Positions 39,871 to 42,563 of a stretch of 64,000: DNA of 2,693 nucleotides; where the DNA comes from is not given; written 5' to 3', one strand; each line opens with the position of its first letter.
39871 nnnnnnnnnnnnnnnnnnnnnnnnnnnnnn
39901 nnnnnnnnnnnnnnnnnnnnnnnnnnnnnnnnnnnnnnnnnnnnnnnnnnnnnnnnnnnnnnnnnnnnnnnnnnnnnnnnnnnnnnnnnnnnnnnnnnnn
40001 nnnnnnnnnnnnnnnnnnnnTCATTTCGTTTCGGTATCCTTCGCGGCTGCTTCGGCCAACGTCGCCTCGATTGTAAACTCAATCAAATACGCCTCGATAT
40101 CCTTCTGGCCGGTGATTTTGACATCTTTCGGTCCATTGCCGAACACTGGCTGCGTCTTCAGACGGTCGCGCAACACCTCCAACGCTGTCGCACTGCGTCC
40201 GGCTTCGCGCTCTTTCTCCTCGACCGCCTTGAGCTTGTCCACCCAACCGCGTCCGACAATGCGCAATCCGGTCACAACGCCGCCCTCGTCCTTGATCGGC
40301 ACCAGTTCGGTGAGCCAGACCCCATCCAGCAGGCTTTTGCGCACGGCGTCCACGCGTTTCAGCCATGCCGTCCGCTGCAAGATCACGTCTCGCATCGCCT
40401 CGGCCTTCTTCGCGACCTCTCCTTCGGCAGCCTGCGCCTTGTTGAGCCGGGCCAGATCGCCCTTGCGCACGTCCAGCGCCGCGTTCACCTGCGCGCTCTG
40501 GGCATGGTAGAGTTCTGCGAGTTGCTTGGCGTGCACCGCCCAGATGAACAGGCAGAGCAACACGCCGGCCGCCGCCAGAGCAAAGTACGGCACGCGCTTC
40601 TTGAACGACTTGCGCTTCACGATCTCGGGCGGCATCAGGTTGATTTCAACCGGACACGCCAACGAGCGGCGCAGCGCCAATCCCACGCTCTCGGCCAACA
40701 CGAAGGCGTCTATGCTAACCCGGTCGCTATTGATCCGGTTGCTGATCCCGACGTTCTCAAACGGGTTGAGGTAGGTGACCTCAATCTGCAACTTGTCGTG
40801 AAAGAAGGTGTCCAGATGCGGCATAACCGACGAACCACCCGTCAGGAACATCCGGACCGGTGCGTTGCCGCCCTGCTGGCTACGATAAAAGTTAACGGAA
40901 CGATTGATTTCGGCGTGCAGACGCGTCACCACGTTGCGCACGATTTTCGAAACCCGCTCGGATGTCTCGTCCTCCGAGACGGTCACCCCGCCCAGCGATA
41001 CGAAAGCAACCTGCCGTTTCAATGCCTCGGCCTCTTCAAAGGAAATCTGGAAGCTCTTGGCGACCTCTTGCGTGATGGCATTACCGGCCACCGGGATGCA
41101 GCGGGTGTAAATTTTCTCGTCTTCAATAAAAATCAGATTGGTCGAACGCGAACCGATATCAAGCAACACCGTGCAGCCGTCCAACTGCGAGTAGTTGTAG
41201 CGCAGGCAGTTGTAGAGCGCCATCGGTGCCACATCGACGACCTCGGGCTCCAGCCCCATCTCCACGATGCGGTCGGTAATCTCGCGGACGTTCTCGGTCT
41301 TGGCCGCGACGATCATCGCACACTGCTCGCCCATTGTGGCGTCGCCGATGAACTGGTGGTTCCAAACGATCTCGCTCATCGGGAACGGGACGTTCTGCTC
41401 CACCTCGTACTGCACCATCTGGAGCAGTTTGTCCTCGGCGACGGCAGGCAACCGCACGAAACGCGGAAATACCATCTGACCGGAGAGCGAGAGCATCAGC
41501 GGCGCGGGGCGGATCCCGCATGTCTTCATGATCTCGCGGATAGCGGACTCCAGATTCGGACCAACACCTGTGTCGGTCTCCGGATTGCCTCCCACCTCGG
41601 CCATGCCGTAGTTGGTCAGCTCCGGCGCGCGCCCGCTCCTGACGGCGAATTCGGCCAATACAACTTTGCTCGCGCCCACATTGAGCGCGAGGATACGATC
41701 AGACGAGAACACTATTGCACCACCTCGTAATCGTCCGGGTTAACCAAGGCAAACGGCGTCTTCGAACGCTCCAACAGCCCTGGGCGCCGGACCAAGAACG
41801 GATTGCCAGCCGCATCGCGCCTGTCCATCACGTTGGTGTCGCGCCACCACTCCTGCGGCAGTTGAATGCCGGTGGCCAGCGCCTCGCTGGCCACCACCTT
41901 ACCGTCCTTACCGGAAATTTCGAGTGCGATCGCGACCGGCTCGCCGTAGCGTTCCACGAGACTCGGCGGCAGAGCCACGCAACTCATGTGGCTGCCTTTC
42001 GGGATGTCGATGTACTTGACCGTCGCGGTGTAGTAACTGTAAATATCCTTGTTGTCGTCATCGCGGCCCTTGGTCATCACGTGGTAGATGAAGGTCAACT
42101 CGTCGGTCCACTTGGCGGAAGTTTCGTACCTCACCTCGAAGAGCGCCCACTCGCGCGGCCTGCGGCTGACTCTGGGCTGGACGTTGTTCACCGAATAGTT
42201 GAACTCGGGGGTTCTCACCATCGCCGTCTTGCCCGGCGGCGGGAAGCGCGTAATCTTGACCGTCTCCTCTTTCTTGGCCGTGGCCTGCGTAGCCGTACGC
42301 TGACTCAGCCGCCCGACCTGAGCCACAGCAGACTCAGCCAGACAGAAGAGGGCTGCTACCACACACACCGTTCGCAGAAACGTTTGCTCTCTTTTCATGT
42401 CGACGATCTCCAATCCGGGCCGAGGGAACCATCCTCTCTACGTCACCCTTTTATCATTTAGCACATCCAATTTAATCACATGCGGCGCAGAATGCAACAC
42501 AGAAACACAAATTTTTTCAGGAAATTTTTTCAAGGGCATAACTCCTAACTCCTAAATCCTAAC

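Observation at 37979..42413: Akkermansia-type type IV pilus-like cluster with a PilM-PilN fusion and a zinc-ribbon/TSP3 protein in the PilP position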

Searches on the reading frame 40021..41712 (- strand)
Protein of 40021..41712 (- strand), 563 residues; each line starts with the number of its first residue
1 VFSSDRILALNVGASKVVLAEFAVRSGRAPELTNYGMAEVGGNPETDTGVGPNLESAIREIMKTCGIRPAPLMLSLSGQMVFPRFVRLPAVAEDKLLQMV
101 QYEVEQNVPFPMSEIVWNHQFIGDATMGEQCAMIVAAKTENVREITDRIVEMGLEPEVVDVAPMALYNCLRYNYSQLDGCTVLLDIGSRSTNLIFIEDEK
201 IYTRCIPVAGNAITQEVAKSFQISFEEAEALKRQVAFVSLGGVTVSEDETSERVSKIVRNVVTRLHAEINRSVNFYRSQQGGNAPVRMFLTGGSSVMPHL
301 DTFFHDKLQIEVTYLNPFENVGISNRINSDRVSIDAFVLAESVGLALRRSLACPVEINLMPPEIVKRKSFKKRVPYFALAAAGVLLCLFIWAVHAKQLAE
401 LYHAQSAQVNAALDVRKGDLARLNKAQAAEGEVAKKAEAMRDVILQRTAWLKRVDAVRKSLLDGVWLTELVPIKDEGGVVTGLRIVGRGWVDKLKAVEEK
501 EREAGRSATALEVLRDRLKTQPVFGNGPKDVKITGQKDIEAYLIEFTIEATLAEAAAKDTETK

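Call 3: search_protein_families(library=pfam, proteins=[window:40021-41712:-], max_evalue=0.1)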
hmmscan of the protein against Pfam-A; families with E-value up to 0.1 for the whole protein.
window:40021-41712:- (563 aa): 3 families
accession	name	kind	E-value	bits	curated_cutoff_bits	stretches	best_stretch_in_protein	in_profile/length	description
PF11104.14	PilM_2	-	3.5e-38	131.8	27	1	53-349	46-339/340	Type IV pilus assembly protein PilM;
PF14450.12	FtsA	-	5.2e-14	53.1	31.8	1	182-318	1-113/127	Cell division protein FtsA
PF06723.19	MreB_Mbl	-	0.0022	17.3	27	0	250-314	238-303/327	MreB/Mbl protein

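Call 4: search_protein_families(library=ncbifam, proteins=[window:40021-41712:-], max_evalue=0.1)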
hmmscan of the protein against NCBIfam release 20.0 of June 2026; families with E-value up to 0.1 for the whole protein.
window:40021-41712:- (563 aa): 7 families
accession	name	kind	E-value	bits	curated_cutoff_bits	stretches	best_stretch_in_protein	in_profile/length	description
NF045709.1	Amuc_1101_fam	equivalog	3.9e-141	471.9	650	1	1-479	1-480/608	Amuc_1101 family PilM-like pilus complex protein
TIGR01175.1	pilM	subfamily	5.3e-47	160.5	133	1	9-348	7-346/348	type IV pilus assembly protein PilM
TIGR01174.1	ftsA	equivalog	6.7e-16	58.3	175.85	1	133-331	151-361/371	cell division protein FtsA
NF011660.0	PRK15080.1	equivalog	4.9e-06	25.9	182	1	182-313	144-256/277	ethanolamine utilization protein EutJ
TIGR02529.1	EutJ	subfamily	2.5e-05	23.8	152.1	1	142-313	77-223/239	ethanolamine utilization protein EutJ family protein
NF007009.0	PRK09472.1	equivalog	0.00041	19.5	409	1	151-252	177-276/420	cell division protein FtsA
TIGR00241.1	CoA_E_activ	domain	0.012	15.2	125.4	0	184-242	5-62/248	acyl-CoA dehydratase activase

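Call 8: find_encoding_contigs(protein=window:40021-41712:-, flank=10000, max_places=6)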
Protein window:40021-41712:- (563 aa): 23 contigs read that carry it; 6 places shown.
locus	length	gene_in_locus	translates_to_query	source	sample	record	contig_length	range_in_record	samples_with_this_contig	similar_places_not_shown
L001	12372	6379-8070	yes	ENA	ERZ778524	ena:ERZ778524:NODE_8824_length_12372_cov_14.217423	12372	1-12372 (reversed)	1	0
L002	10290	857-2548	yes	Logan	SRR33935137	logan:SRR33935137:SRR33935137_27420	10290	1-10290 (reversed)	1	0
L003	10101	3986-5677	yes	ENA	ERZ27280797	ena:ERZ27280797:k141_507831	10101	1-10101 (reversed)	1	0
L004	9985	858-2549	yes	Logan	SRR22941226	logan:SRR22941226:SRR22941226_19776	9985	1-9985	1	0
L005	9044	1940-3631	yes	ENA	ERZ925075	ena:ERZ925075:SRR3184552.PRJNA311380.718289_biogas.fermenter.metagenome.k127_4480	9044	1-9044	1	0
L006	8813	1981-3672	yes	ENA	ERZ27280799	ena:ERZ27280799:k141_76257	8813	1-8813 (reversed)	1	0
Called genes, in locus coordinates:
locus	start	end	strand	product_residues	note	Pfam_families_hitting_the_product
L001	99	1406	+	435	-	PF03447:NAD_binding_3, PF00742:Homoserine_dh, PF01842:ACT (weak)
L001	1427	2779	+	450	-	PF00696:AA_kinase, PF13840:ACT_7, PF22468:ACT_9, PF01842:ACT (weak)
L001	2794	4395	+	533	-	PF00682:HMGL-like, PF22617:HCS_D2, PF08502:LeuA_dimer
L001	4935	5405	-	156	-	PF02681:DUF212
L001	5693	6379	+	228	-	PF28178:Amuc_1102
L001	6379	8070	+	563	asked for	PF11104:PilM_2, PF14450:FtsA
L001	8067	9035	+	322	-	PF28028:Amuc_1100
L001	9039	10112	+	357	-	PF18884:TSP3_bac (faint)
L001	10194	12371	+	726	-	?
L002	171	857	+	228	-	PF28178:Amuc_1102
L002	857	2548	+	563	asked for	PF11104:PilM_2, PF14450:FtsA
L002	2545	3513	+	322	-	PF28028:Amuc_1100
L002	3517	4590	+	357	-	PF18884:TSP3_bac (faint)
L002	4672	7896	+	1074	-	PF00263:Secretin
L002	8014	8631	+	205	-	PF01121:CoaE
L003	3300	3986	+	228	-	PF28178:Amuc_1102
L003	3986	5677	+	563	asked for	PF11104:PilM_2, PF14450:FtsA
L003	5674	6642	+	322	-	PF28028:Amuc_1100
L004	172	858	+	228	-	PF28178:Amuc_1102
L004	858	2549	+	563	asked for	PF11104:PilM_2, PF14450:FtsA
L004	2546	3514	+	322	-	PF28028:Amuc_1100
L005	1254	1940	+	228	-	PF28178:Amuc_1102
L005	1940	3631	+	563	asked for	PF11104:PilM_2, PF14450:FtsA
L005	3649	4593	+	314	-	PF28028:Amuc_1100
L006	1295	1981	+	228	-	PF28178:Amuc_1102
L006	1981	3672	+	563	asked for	PF11104:PilM_2, PF14450:FtsA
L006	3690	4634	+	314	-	PF28028:Amuc_1100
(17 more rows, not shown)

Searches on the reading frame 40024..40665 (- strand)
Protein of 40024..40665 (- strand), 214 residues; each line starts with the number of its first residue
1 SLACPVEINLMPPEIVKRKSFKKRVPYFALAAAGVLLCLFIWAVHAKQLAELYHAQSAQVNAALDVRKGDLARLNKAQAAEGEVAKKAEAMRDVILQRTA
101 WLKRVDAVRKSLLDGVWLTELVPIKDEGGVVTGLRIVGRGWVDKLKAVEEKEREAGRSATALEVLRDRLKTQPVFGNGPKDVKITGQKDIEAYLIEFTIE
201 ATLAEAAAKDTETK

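Call 43: find_homologous_proteins(query=window:40024-40665:-, max_evalue=0.001)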
Query window:40024-40665:- (214 aa): 14 proteins with E <= 0.001 among 1641 candidates.
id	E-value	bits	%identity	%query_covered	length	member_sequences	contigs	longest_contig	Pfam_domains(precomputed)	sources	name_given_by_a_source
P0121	6.1e-80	286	64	100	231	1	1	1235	-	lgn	-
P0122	9.1e-77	275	65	95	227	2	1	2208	-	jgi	-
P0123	1.2e-70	255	100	58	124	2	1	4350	-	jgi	-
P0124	2.2e-68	248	60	96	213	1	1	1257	-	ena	-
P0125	8.6e-62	227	75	70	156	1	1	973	-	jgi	-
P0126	3.4e-57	212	51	93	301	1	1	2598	PF11104.15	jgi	jgi:Tfp pilus assembly protein PilN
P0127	2.4e-56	209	47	97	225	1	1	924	-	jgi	jgi:Tfp pilus assembly protein PilN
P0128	1.9e-55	206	64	74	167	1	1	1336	-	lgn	-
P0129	3.5e-54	202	47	98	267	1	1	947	-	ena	-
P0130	4.8e-50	188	71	58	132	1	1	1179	-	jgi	-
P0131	2.1e-48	183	45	97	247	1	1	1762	-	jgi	jgi:hypothetical protein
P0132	4.9e-47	178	63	64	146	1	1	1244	-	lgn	-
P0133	2.8e-46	176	54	77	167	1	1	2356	-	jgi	jgi:Tfp pilus assembly protein PilN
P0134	1.0e-39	155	85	43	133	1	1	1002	-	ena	-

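Call 51: predict_structure(alignment_id=A2)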
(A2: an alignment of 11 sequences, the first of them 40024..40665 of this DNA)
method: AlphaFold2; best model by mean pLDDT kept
length: 214 residues; sequences in the alignment: 11
mean_pLDDT: 80.7   pTM: 0.54
mean pLDDT of the five models: 80.7, 79.9, 79.2, 78.8, 77.1
residues with pLDDT >= 90: 63; 70-90: 112; 50-70: 15; < 50: 24
segments of 3 or more residues with pLDDT < 50: 1-19, 210-214
pLDDT, mean of each block of 10 residues (from residue 1): 38 46 66 85 88 88 92 92 91 87 89 91 87 90 90 87 88 75 86 88 66 38
secondary structure, 60 per line:
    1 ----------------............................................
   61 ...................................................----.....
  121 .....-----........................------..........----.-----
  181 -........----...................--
elements in order: H17-111 E116-125 E131-141 H142-154 H161-170 E182-189 E194-203 H204-212

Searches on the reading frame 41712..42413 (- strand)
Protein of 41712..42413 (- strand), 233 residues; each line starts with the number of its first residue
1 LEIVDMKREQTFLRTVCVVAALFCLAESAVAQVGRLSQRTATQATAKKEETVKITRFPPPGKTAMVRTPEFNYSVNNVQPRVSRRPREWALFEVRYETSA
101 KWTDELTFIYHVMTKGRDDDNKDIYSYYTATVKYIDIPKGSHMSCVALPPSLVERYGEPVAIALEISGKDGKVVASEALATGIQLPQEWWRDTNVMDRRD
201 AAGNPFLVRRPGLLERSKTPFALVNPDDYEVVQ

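Call 3: search_protein_families(library=pfam, proteins=[window:41712-42413:-], max_evalue=0.1)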
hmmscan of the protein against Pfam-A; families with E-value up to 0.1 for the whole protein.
window:41712-42413:- (233 aa): 0 families

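Call 4: search_protein_families(library=ncbifam, proteins=[window:41712-42413:-], max_evalue=0.1)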
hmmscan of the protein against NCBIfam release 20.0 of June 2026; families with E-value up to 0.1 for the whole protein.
window:41712-42413:- (233 aa): 1 family
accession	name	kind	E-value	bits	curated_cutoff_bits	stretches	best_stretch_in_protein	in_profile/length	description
NF042424.1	Amuc_1102_rel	equivalog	4e-07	29.8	55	1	62-232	17-182/186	Amuc_1102 family pilus-like protein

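Call 14: search_solved_structures(query=window:41712-42413:-, max_evalue=1, show_alignments=1)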
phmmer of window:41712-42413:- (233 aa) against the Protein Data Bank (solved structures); distinct sequences matched with E-value up to 1: 2.
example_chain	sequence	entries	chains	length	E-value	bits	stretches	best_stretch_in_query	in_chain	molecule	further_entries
7dsz_A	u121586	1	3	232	0.00052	22.8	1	78-156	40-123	Amuc_1102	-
5yae_A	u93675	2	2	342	0.11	15.2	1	126-180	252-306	Esterase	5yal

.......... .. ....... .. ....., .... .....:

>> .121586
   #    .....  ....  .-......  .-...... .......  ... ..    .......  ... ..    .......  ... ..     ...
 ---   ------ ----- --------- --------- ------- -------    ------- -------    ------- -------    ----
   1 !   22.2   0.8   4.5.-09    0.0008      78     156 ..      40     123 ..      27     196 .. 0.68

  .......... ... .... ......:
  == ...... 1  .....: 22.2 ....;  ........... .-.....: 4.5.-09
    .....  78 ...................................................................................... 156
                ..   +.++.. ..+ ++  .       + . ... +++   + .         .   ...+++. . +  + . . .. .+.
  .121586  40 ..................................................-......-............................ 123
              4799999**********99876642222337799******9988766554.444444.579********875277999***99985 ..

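Call 75: list_cluster_members(proteins=[window:41712-42398:-, window:40021-41712:-, window:39056-40024:-, window:37979-39052:-, window:33961-34578:-])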
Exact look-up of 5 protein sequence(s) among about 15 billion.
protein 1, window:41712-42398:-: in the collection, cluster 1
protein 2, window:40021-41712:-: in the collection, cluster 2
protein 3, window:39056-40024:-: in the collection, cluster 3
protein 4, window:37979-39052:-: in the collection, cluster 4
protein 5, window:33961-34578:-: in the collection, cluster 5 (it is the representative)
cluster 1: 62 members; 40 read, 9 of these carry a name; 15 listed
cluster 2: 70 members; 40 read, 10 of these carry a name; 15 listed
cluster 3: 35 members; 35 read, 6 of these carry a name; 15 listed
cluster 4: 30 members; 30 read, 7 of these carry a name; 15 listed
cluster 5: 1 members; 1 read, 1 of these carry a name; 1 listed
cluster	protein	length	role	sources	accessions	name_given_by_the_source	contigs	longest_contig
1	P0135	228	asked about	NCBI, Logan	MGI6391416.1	MAG: hypothetical protein ACOX7Q_14695 [Kiritimatiellia bacterium]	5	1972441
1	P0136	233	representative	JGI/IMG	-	hypothetical protein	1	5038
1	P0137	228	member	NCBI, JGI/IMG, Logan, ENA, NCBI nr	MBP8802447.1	MAG: hypothetical protein KBI41_13035 [Kiritimatiellae bacterium] | hypothetical protein [Kiritimatiellia bacterium]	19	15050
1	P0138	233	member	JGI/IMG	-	hypothetical protein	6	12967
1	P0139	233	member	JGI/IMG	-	hypothetical protein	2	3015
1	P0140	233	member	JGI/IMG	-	hypothetical protein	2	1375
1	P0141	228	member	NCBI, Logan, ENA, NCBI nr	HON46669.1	MAG TPA: hypothetical protein PLZ60_02895 [Kiritimatiellia bacterium] | hypothetical protein [Kiritimatiellia bacterium]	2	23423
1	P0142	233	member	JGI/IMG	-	hypothetical protein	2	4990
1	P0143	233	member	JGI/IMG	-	hypothetical protein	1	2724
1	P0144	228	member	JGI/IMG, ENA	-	-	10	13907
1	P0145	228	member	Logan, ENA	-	-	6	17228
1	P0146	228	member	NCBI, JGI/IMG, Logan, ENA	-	-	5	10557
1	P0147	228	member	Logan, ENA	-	-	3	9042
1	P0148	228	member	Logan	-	-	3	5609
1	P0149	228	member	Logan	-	-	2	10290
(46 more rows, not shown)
